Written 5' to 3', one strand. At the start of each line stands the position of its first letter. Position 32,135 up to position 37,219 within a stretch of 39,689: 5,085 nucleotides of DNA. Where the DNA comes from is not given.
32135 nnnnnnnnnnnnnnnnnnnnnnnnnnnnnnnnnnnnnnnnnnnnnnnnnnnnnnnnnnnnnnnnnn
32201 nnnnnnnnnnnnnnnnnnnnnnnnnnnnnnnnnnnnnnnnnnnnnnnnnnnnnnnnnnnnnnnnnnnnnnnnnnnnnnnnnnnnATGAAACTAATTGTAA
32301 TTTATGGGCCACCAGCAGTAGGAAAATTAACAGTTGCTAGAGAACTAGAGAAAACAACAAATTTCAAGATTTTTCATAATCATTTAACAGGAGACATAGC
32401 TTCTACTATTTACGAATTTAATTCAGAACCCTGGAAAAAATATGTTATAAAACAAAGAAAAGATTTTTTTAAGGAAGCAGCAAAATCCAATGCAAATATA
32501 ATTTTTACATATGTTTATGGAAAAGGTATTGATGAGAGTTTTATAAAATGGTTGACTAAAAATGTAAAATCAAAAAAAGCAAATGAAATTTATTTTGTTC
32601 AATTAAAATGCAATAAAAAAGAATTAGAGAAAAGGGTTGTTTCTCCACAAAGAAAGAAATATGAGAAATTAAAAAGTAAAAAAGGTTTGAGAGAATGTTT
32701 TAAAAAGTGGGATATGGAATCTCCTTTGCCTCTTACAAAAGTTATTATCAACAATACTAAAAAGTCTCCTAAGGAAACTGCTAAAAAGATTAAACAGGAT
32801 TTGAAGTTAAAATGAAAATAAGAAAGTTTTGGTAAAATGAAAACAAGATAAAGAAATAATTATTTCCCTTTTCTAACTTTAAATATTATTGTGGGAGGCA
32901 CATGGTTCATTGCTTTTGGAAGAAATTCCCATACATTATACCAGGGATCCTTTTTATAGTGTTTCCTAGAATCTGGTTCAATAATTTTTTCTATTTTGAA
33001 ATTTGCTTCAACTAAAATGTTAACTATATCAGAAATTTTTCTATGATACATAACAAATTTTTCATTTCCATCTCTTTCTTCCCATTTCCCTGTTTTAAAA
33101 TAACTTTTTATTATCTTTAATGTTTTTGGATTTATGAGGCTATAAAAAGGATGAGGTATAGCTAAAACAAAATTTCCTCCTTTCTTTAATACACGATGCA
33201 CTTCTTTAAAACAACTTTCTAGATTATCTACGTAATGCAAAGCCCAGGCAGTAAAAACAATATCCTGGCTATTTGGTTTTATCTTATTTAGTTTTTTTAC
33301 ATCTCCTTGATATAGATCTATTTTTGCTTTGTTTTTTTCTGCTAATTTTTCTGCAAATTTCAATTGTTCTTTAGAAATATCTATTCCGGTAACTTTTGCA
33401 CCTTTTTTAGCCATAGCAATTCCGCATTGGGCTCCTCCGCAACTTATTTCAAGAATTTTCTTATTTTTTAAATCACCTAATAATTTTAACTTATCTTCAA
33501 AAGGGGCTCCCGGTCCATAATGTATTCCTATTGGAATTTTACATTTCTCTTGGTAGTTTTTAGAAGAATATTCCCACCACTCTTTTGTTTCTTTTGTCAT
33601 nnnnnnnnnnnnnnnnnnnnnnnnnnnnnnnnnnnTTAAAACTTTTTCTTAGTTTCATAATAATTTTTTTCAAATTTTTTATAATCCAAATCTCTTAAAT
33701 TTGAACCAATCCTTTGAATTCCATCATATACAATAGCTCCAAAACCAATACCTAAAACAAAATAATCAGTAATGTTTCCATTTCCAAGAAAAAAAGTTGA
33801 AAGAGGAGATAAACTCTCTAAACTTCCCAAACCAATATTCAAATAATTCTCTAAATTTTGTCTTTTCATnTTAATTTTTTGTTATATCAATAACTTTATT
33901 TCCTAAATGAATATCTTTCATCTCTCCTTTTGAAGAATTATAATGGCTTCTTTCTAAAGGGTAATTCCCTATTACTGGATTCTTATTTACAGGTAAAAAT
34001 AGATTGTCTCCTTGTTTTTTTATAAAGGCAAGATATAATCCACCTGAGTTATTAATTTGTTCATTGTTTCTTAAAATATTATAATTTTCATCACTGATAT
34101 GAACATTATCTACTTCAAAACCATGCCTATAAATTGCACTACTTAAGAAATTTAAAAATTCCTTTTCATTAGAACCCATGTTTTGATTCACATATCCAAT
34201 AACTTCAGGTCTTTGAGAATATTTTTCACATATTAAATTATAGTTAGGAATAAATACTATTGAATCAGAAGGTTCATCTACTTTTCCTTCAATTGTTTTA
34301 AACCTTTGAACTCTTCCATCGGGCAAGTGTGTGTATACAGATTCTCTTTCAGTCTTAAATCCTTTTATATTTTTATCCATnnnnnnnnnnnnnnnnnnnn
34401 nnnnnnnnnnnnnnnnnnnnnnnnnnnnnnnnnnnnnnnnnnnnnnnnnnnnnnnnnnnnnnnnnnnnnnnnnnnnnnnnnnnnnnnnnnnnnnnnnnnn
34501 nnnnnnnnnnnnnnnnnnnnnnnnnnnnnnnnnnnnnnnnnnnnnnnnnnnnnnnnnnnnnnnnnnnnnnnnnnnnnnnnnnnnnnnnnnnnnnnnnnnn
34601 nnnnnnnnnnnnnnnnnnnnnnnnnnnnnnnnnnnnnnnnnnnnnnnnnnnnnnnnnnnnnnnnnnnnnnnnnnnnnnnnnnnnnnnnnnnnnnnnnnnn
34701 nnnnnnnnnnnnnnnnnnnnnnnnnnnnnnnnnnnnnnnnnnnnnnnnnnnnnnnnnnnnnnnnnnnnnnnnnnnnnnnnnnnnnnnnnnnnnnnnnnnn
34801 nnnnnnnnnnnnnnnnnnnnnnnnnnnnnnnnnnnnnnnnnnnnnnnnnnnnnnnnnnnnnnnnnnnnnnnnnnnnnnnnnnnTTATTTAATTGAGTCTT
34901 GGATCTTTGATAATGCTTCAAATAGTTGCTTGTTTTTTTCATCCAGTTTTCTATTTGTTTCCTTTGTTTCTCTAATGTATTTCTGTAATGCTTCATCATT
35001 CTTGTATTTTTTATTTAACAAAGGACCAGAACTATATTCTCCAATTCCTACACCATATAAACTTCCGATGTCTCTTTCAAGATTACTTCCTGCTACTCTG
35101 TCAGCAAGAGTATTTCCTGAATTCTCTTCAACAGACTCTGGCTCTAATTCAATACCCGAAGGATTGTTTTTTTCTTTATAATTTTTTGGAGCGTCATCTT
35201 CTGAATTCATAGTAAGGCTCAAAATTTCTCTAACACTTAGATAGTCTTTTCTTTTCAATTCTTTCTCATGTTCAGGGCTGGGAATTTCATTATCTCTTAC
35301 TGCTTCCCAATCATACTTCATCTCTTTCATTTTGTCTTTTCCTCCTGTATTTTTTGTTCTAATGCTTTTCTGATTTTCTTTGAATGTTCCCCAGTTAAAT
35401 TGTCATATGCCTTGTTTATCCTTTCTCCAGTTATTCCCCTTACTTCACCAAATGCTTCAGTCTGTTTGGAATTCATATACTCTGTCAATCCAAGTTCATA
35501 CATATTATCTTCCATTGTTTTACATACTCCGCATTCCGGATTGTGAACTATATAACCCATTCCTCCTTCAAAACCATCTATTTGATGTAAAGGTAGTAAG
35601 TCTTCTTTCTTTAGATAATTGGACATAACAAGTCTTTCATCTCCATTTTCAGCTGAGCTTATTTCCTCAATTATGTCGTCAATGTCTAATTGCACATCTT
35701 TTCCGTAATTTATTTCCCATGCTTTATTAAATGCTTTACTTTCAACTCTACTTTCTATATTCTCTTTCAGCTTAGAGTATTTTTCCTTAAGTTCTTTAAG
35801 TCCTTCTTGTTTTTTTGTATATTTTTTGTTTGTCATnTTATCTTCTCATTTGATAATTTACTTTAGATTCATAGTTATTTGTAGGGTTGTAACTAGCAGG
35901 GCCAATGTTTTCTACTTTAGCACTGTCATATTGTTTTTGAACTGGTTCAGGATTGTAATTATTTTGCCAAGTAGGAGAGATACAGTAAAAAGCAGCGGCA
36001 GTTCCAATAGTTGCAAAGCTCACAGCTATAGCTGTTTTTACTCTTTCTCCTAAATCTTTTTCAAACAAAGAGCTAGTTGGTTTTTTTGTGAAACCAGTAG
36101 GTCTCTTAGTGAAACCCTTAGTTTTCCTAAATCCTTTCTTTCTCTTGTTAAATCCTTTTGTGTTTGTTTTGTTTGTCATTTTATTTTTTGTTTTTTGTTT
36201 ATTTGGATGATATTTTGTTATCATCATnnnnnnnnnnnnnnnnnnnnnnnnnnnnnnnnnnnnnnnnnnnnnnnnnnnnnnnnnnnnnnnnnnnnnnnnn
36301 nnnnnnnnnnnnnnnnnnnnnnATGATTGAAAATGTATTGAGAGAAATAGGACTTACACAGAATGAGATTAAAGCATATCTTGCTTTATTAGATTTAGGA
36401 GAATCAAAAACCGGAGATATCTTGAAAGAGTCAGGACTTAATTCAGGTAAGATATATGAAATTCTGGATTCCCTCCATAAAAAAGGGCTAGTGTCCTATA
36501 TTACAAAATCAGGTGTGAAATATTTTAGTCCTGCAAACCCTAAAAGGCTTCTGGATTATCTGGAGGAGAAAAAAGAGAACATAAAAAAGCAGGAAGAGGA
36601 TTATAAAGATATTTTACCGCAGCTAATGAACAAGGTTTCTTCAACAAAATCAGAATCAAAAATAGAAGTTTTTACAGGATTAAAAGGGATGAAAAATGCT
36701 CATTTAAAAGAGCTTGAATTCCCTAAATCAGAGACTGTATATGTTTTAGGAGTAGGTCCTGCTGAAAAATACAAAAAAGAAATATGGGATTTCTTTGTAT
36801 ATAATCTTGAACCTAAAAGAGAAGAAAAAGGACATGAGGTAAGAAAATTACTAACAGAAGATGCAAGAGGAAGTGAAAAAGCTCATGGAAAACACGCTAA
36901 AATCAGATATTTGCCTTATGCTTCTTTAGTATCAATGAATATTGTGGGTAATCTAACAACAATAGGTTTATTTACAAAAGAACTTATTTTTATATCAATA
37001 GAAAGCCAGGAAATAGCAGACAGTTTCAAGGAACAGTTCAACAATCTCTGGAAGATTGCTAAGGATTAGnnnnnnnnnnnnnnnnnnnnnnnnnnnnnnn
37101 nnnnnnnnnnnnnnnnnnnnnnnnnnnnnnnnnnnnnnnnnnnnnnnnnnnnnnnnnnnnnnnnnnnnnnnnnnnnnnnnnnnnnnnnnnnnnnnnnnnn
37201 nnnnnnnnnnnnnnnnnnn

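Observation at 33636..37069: Six-gene orphan operon divergently paired with a TrmB-family regulator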

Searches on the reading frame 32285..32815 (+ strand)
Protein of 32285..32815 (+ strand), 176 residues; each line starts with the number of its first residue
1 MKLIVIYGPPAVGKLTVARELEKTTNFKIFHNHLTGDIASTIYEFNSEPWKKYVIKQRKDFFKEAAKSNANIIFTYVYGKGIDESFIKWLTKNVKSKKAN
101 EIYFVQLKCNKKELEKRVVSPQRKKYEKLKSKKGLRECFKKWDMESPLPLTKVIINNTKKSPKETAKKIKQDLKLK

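Call 37: search_protein_families(library=pfam, proteins=[window:32285-32815:+], max_evalue=0.1)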
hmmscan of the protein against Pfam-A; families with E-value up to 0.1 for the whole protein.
window:32285-32815:+ (176 aa): 7 families
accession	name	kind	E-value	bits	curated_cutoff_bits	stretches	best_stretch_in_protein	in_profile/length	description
PF13238.12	AAA_18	-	5.8e-07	30.5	29.4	1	4-122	1-112/128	AAA domain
PF08433.16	KTI12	-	0.00078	19.5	22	1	1-41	1-41/271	Chromatin associated protein KTI12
PF00004.35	AAA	-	0.0085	17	21.2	1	4-74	1-62/131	ATPase family associated with various cellular activities (AAA)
PF03306.18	AAL_decarboxy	-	0.017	14.9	25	1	81-132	87-136/219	Alpha-acetolactate decarboxylase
PF13207.12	AAA_17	-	0.029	15.1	27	0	7-31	1-25/136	AAA domain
PF01712.25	dNK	-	0.039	14.1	27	0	4-32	1-29/203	Deoxynucleoside kinase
PF13521.12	AAA_28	-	0.062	14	27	1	4-34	2-32/164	AAA domain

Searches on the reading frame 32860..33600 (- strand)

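Call 3: search_protein_families(library=pfam, proteins=[window:32860-33600:-], max_evalue=0.1)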
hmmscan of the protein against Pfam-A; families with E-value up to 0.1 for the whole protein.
window:32860-33600:- (246 aa): 25 families
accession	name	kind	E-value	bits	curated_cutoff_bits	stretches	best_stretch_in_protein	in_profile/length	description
PF08241.18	Methyltransf_11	-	2.1e-22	80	21.2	1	50-146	1-95/95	Methyltransferase domain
PF13847.12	Methyltransf_31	-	6.5e-21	75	27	1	45-150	3-113/145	Methyltransferase domain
PF13649.12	Methyltransf_25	-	4.3e-20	72.7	27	1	49-142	1-97/97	Methyltransferase domain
PF08242.18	Methyltransf_12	-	8.4e-15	55.7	30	1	50-144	1-98/98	Methyltransferase domain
PF01209.24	Ubie_methyltran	-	3.2e-13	50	20.1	1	39-146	41-151/233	ubiE/COQ5 methyltransferase family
PF13489.12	Methyltransf_23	-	1.9e-08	34.6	27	1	35-170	11-131/164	Methyltransferase domain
PF02353.26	CMAS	-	4.5e-07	29.9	27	1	46-146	63-164/273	Mycolic acid cyclopropane synthetase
PF09445.16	Methyltransf_15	-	4.9e-06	26.6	22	1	47-117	2-77/165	RNA cap guanine-N2 methyltransferase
PF05175.20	MTS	-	5e-06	26.7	23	1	42-148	28-140/170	Methyltransferase small domain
PF05724.17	TPMT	-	9.1e-05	22.7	26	1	45-145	37-152/218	Thiopurine S-methyltransferase (TPMT)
PF08003.17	Methyltransf_9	-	0.00032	20.2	23.8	1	39-146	109-217/315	Protein of unknown function (DUF1698)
PF06325.19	PrmA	-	0.00067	19.7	22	1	44-146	160-258/296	Ribosomal protein L11 methyltransferase (PrmA)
PF13561.12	adh_short_C2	-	0.0007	19.7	27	1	56-114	9-65/236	Enoyl-(Acyl carrier protein) reductase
PF05148.21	Methyltransf_8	-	0.00076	19.8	27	1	95-187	107-195/219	Hypothetical methyltransferase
PF00106.31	adh_short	-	0.0021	18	26.6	1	56-113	13-70/195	short chain dehydrogenase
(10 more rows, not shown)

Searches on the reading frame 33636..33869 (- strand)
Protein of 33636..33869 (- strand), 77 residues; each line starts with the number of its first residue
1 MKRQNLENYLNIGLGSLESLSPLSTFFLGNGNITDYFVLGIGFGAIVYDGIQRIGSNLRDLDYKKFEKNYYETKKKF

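Call 3: search_protein_families(library=pfam, proteins=[window:33636-33869:-], max_evalue=0.1)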
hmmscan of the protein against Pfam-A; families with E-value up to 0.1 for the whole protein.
window:33636-33869:- (77 aa): 0 families

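Call 5: search_protein_families(library=phrogs, proteins=[window:33636-33869:-], max_evalue=0.1)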
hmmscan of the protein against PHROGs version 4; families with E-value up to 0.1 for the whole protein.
window:33636-33869:- (77 aa): 0 families

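Call 6: search_protein_families(library=ncbifam, proteins=[window:33636-33869:-], max_evalue=0.1)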
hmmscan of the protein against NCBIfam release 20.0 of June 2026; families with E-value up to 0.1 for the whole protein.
window:33636-33869:- (77 aa): 0 families

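Call 7: search_protein_families(library=padloc, proteins=[window:33636-33869:-], max_evalue=0.1)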
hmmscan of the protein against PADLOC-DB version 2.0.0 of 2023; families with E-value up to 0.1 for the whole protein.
window:33636-33869:- (77 aa): 0 families

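Call 104: find_encoding_contigs(protein=window:33636-33869:-, flank=10000, max_places=6)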
Protein window:33636-33869:- (77 aa): 2 contigs read that carry it; 2 places shown.
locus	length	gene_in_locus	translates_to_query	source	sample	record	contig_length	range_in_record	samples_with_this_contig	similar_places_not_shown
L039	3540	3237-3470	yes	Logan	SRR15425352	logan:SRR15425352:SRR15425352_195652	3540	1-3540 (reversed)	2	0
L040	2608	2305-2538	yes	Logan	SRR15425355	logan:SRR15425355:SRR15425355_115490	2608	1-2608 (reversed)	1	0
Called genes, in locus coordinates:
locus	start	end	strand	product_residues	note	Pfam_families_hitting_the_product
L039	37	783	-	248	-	PF01978:TrmB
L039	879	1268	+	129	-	-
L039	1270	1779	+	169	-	-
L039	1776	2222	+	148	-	-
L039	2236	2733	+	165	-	-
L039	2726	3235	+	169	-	-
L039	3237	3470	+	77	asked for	-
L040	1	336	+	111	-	?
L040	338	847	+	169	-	-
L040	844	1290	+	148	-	-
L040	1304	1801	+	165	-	-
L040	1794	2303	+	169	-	-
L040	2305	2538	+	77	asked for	-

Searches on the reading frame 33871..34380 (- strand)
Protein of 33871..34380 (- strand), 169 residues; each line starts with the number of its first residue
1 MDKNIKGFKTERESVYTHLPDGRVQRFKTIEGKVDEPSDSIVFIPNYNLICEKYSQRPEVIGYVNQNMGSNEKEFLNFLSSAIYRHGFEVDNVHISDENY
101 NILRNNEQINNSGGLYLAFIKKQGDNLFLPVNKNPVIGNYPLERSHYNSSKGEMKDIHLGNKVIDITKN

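Call 3: search_protein_families(library=pfam, proteins=[window:33871-34380:-], max_evalue=0.1)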
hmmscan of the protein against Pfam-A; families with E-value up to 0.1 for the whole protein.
window:33871-34380:- (169 aa): 0 families

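Call 5: search_protein_families(library=phrogs, proteins=[window:33871-34380:-], max_evalue=0.1)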
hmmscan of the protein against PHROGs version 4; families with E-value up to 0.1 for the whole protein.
window:33871-34380:- (169 aa): 1 family
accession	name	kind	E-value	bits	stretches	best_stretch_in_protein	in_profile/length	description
phrog_24670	-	unknown function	0.015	16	1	36-105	48-117/256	-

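Call 6: search_protein_families(library=ncbifam, proteins=[window:33871-34380:-], max_evalue=0.1)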
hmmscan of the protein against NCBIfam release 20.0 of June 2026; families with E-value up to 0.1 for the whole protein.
window:33871-34380:- (169 aa): 0 families

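Call 7: search_protein_families(library=padloc, proteins=[window:33871-34380:-], max_evalue=0.1)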
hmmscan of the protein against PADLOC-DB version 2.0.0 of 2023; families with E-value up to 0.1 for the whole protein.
window:33871-34380:- (169 aa): 0 families

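Call 19: find_related_loci(query=window:33871-34380:-, collection=viral_contigs, flank=10000)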
Query window:33871-34380:- (169 aa) in viral_contigs; peptide patterns used: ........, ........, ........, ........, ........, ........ (x = any residue, [..] = any of these).
7 stretches matched a pattern, but none encodes a relative of the query by tblastn (E <= 1e-3).

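Call 21: find_homologous_proteins(query=window:33871-34380:-, max_evalue=0.001)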
Query window:33871-34380:- (169 aa): 2 proteins with E <= 0.001 among 12 candidates.
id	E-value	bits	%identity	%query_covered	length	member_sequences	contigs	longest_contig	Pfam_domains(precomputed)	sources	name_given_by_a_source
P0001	2.0e-107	375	100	100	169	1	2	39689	-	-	-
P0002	1.4e-68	248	68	99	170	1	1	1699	-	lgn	-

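Call 22: find_encoding_contigs(protein=P0002, flank=10000)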
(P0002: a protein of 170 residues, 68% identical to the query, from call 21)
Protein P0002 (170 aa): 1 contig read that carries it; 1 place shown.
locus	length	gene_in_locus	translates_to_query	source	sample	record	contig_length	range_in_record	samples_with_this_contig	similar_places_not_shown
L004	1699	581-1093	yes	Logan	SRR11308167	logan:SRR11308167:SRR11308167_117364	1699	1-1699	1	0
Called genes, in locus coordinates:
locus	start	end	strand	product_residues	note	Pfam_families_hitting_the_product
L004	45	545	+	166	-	-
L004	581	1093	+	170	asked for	-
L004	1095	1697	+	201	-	?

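Call 37: search_protein_families(library=pfam, proteins=[L004:1095-1697:+, L004:45-545:+], max_evalue=0.1)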
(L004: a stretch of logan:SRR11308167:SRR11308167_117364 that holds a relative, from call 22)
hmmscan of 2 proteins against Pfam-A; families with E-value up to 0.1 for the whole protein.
L004:1095-1697:+ (201 aa): 2 families
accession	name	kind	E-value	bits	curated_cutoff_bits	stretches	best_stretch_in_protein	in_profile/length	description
PF01418.23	HTH_6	-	0.027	14.9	28.3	1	63-102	5-44/77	Helix-turn-helix domain, rpiR family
PF14464.11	Prok-JAB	-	0.029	14.7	25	1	139-187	68-103/114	Prokaryotic homologs of the JAB domain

L004:45-545:+ (166 aa): 3 families
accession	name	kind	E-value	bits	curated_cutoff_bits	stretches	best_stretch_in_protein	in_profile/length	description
PF11428.13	DUF3196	-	0.013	15.6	28.2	0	25-71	12-54/264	Protein of unknown function (DUF3196)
PF14966.11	DNA_repr_REX1B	-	0.028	15.4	24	0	4-58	15-68/94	DNA repair REX1-B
PF12842.12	DUF3819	-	0.03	14.8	27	1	8-73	74-138/143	CCR4-Not complex, Not1 subunit, domain of unknown function DUF3819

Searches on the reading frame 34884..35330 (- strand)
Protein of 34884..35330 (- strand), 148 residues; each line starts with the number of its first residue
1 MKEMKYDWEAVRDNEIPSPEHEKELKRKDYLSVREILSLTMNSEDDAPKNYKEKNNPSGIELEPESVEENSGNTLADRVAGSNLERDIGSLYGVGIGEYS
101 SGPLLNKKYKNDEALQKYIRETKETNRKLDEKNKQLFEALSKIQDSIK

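Call 3: search_protein_families(library=pfam, proteins=[window:34884-35330:-], max_evalue=0.1)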
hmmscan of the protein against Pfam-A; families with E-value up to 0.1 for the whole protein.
window:34884-35330:- (148 aa): 2 families
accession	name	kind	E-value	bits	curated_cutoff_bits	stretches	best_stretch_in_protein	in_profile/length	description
PF08858.15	IDEAL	-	0.032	14.4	22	0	129-142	22-35/37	IDEAL domain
PF04210.18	MtrG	-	0.083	13.3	27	0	80-97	37-54/64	Tetrahydromethanopterin S-methyltransferase, subunit G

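Call 5: search_protein_families(library=phrogs, proteins=[window:34884-35330:-], max_evalue=0.1)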
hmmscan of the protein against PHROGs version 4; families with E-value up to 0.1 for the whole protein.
window:34884-35330:- (148 aa): 1 family
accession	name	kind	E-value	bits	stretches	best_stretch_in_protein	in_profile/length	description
phrog_8791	-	unknown function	0.032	14.9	1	104-145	103-144/211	-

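Call 6: search_protein_families(library=ncbifam, proteins=[window:34884-35330:-], max_evalue=0.1)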
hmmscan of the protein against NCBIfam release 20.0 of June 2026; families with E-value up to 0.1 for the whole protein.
window:34884-35330:- (148 aa): 1 family
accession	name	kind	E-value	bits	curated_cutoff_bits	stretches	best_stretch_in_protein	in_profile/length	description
TIGR01149.1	mtrG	equivalog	0.01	15.8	50.65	1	79-97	38-56/70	tetrahydromethanopterin S-methyltransferase subunit MtrG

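Call 7: search_protein_families(library=padloc, proteins=[window:34884-35330:-], max_evalue=0.1)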
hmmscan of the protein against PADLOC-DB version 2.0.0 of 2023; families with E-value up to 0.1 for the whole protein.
window:34884-35330:- (148 aa): 0 families

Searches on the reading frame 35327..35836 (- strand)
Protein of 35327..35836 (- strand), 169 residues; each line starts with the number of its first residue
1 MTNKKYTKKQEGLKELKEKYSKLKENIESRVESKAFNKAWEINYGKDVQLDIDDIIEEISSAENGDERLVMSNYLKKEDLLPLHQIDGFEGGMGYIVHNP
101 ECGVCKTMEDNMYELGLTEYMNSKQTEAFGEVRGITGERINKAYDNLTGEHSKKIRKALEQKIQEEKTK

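Call 3: search_protein_families(library=pfam, proteins=[window:35327-35836:-], max_evalue=0.1)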
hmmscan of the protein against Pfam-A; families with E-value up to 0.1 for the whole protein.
window:35327-35836:- (169 aa): 1 family
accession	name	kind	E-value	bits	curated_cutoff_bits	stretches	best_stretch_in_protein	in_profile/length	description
PF13098.12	Thioredoxin_2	-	0.0079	17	27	0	96-135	11-51/104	Thioredoxin-like domain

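Call 5: search_protein_families(library=phrogs, proteins=[window:35327-35836:-], max_evalue=0.1)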
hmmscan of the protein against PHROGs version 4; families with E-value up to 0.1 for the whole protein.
window:35327-35836:- (169 aa): 3 families
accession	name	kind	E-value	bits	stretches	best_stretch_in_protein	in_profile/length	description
phrog_31121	-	unknown function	0.0023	19.3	1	1-68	1-65/89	-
phrog_4402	-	DNA, RNA and nucleotide metabolism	0.02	14.7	1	8-145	284-427/592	replication initiation protein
phrog_11912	-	unknown function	0.087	13.6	0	19-81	132-192/226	-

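Call 6: search_protein_families(library=ncbifam, proteins=[window:35327-35836:-], max_evalue=0.1)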
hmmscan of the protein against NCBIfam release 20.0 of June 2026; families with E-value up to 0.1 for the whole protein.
window:35327-35836:- (169 aa): 1 family
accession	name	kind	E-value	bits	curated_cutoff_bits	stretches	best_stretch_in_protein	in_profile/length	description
NF003120.0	PRK04036.1-5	equivalog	0.0024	16.4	671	1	14-67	164-216/547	DNA-directed DNA polymerase II small subunit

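Call 7: search_protein_families(library=padloc, proteins=[window:35327-35836:-], max_evalue=0.1)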
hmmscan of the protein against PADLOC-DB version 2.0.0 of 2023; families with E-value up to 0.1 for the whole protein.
window:35327-35836:- (169 aa): 0 families

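Call 20: find_related_loci(query=window:35327-35836:-, collection=viral_contigs, flank=10000)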
Query window:35327-35836:- (169 aa) in viral_contigs; peptide patterns used: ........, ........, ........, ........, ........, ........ (x = any residue, [..] = any of these).
23 stretches matched a pattern, but none encodes a relative of the query by tblastn (E <= 1e-3).

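Call 34: find_homologous_proteins(query=window:35327-35836:-, max_evalue=0.01)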
Query window:35327-35836:- (169 aa): 1 proteins with E <= 0.01 among 159 candidates.
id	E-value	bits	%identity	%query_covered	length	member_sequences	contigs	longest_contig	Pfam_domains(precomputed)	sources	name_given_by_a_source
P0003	2.3e-104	365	100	100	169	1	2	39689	-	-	-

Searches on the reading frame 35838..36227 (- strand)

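Call 3: search_protein_families(library=pfam, proteins=[window:35838-36227:-], max_evalue=0.1)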
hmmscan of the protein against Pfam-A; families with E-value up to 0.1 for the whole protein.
window:35838-36227:- (129 aa): 0 families

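Call 5: search_protein_families(library=phrogs, proteins=[window:35838-36227:-], max_evalue=0.1)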
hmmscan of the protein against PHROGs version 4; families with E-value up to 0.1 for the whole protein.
window:35838-36227:- (129 aa): 1 family
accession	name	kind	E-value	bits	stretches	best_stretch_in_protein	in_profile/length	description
phrog_10180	-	unknown function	0.07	13.6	0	62-108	133-175/239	-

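Call 6: search_protein_families(library=ncbifam, proteins=[window:35838-36227:-], max_evalue=0.1)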
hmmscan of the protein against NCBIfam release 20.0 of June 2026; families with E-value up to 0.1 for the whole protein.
window:35838-36227:- (129 aa): 0 families

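Call 7: search_protein_families(library=padloc, proteins=[window:35838-36227:-], max_evalue=0.1)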
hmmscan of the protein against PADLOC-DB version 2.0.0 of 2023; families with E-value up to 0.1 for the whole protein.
window:35838-36227:- (129 aa): 0 families

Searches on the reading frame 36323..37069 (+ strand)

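Call 3: search_protein_families(library=pfam, proteins=[window:36323-37069:+], max_evalue=0.1)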
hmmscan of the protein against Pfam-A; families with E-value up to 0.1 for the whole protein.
window:36323-37069:+ (248 aa): 4 families
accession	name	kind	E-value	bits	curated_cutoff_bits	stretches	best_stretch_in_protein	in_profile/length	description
PF01978.25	TrmB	-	1.4e-16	60.5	25.6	1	6-73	1-67/68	Sugar-specific transcriptional regulator TrmB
PF03551.20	PadR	-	0.011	16.1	27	1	39-58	29-48/75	Transcriptional regulator PadR-like family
PF03836.20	RasGAP_C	-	0.028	15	26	1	77-118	59-96/137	RasGAP C-terminus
PF01022.26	HTH_5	-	0.07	13.5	22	0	21-59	10-47/47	Bacterial regulatory protein, arsR family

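Call 5: search_protein_families(library=phrogs, proteins=[window:36323-37069:+], max_evalue=0.1)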
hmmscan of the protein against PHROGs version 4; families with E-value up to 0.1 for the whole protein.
window:36323-37069:+ (248 aa): 3 families
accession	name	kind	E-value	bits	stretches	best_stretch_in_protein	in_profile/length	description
phrog_633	-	transcription regulation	0.029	15.9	0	25-96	14-86/111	transcriptional regulator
phrog_2113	-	unknown function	0.053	14.4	1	32-96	32-98/113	-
phrog_11046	-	transcription regulation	0.059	14.2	0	20-61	16-57/94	transcriptional regulator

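Call 6: search_protein_families(library=ncbifam, proteins=[window:36323-37069:+], max_evalue=0.1)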
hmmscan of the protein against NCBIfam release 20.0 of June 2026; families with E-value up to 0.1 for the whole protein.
window:36323-37069:+ (248 aa): 6 families
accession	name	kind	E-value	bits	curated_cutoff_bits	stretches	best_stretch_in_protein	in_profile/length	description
NF047390.1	TransRegTrmBL1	equivalog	3.2e-17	62.5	650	1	4-125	8-121/341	HTH-type sugar sensing transcriptional regulator TrmBL1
NF040851.1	tran_reg_TrmB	equivalog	1.5e-07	30.9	600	1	3-97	8-102/338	HTH-type sugar-sensing transcriptional regulator TrmB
NF041141.1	tran_reg_TrmBL2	equivalog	1.8e-07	31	530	1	2-132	7-141/264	HTH-type transcriptional regulator TrmBL2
NF047392.1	TransRegTrmBHalo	equivalog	0.00027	20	500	1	2-68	9-75/349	HTH-type sugar sensing transcriptional regulator TrmB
NF041170.1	Oxoac_fdxalpha_Archa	equivalog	0.011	14.1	800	1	3-120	493-608/636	2-oxoacid:ferredoxin oxidoreductase subunit alpha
NF046102.1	CellCycRegCcrZ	equivalog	0.055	12.9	400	1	30-112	72-152/260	cell cycle regulator CcrZ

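Call 7: search_protein_families(library=padloc, proteins=[window:36323-37069:+], max_evalue=0.1)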
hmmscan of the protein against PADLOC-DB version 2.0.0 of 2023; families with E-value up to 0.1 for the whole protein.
window:36323-37069:+ (248 aa): 2 families
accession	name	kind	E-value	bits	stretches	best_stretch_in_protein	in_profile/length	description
PDLC01438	Csa3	-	0.0005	18.2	1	20-107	154-240/305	"CAS-I,CAS-II,CAS-III,CAS-IV,CAS-V,CAS-VI; associated_signaling"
PDLC01044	Csa3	-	0.013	13.4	1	8-65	131-184/194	Type I-A associated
